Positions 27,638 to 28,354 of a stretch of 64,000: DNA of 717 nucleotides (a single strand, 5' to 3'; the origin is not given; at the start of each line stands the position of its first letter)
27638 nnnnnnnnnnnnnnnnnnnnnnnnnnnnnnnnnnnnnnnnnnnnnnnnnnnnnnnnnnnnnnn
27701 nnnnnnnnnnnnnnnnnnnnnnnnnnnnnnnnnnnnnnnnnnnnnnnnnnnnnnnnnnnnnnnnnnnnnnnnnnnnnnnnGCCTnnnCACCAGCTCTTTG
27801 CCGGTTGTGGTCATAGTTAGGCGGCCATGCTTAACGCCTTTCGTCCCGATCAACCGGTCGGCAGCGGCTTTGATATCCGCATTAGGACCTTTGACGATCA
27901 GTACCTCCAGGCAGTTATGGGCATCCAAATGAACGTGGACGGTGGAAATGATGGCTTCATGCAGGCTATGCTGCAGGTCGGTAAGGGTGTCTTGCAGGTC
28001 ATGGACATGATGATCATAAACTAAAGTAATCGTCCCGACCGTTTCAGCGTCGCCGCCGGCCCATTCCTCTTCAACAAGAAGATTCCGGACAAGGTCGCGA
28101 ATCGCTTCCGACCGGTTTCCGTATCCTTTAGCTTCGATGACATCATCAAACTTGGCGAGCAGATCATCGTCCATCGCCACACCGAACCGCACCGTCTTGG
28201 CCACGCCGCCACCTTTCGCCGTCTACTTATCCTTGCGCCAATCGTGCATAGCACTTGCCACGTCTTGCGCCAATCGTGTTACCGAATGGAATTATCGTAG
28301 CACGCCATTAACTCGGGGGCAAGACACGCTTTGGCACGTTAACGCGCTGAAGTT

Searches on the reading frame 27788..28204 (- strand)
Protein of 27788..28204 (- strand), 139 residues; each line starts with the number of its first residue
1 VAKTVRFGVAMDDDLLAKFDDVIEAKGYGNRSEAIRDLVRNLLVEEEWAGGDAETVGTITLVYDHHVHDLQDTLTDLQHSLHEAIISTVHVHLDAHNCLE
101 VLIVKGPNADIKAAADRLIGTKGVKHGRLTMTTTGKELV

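Call 29: search_protein_families(library=pfam, max_evalue=0.00001, proteins=[window:27788-28204:-])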
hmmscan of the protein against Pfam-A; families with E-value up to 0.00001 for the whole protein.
window:27788-28204:- (139 aa): 2 families
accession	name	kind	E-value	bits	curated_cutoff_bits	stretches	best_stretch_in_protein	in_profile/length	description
PF08753.17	NikR_C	-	1.4e-32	112.2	22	1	56-132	1-77/77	NikR C terminal nickel binding domain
PF01402.27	RHH_1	-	7.7e-06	26.1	20.5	0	6-43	1-37/39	Ribbon-helix-helix protein, copG family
